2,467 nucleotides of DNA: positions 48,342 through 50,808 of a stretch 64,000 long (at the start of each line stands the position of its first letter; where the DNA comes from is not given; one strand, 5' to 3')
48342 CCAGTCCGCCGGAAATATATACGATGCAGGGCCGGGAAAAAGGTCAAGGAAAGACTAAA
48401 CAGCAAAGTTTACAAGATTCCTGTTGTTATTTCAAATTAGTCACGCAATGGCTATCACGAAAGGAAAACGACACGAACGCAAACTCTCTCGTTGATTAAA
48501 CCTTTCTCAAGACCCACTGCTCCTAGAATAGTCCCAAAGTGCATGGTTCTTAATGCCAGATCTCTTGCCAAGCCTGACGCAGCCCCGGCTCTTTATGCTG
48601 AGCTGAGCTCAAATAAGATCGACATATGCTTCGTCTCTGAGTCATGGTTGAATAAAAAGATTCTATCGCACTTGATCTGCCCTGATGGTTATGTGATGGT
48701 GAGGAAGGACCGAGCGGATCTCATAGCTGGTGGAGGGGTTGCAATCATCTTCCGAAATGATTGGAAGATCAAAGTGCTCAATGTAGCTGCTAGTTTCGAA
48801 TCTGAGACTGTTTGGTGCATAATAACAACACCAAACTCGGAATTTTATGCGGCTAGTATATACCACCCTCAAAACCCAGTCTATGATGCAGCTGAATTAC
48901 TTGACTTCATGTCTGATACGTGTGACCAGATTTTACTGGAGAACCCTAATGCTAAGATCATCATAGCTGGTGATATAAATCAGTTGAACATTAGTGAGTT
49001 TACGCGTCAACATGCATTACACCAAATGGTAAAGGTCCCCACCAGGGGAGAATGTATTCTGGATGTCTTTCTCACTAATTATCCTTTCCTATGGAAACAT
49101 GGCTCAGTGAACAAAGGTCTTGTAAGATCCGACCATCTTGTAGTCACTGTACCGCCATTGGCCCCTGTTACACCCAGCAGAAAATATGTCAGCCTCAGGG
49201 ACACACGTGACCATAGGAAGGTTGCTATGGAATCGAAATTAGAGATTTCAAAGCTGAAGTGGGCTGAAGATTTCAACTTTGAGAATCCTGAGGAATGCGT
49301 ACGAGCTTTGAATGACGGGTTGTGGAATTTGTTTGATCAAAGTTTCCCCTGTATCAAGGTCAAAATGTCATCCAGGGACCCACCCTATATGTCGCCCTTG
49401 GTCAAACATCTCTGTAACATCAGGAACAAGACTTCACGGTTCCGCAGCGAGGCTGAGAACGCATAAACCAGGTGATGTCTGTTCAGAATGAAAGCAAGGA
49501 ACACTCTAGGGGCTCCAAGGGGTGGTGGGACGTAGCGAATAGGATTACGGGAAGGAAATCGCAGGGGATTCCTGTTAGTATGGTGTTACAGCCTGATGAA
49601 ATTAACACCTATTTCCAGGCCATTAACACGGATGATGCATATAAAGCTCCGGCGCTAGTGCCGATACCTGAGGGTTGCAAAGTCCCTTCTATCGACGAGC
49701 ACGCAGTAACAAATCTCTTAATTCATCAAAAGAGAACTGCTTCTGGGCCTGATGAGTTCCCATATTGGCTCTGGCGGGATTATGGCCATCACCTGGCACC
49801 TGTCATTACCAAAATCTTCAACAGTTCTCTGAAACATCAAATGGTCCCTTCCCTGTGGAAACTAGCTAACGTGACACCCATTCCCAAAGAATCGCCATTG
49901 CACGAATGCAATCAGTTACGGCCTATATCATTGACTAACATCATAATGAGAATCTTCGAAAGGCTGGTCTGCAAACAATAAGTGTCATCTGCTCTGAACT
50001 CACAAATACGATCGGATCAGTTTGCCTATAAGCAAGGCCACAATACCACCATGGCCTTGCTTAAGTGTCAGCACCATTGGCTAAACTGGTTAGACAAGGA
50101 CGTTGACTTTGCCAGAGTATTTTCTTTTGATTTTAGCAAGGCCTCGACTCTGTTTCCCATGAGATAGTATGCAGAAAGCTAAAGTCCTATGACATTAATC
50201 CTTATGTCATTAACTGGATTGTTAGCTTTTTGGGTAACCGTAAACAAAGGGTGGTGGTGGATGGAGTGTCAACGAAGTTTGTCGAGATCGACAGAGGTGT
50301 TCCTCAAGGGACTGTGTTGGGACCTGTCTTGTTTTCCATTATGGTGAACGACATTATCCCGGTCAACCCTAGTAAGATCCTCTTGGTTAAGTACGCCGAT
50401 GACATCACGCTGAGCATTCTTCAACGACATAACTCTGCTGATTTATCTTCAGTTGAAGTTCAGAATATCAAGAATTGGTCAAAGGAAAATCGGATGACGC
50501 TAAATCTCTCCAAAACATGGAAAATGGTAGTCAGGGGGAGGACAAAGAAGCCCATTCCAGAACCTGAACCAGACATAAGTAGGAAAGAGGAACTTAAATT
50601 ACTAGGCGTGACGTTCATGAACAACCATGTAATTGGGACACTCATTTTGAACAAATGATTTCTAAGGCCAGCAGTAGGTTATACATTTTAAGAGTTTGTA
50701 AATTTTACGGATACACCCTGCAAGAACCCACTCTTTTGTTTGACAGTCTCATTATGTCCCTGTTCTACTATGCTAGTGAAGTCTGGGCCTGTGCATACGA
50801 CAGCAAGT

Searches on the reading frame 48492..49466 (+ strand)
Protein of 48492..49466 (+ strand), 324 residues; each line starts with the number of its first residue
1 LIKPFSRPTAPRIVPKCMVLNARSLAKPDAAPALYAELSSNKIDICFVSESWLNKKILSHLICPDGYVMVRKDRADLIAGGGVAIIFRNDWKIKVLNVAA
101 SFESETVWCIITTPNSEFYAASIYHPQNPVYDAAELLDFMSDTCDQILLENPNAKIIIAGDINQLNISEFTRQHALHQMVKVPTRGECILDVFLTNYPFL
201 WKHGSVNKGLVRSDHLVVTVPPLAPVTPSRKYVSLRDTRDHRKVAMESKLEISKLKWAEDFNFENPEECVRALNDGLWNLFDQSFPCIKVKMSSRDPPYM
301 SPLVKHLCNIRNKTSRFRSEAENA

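Call 66: search_protein_families(library=pfam, proteins=[window:48492-49466:+], max_evalue=0.001)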
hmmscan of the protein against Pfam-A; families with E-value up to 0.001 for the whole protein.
window:48492-49466:+ (324 aa): 1 family
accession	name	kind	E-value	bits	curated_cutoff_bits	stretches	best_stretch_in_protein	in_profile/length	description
PF14529.12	Exo_endo_phos_2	-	2.3e-05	24.7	27.4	0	120-218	3-116/117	Endonuclease-reverse transcriptase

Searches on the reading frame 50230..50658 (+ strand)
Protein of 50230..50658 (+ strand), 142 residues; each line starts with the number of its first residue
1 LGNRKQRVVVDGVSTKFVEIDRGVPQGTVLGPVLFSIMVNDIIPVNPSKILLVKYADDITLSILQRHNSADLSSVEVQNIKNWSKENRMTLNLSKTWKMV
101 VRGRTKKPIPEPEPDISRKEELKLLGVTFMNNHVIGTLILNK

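Call 66: search_protein_families(library=pfam, proteins=[window:50230-50658:+], max_evalue=0.001)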
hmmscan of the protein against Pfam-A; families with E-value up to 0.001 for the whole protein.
window:50230-50658:+ (142 aa): 1 family
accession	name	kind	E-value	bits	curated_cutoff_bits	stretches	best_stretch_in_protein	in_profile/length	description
PF00078.32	RVT_1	-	9.6e-15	55.3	29.6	1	12-129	108-205/205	Reverse transcriptase (RNA-dependent DNA polymerase)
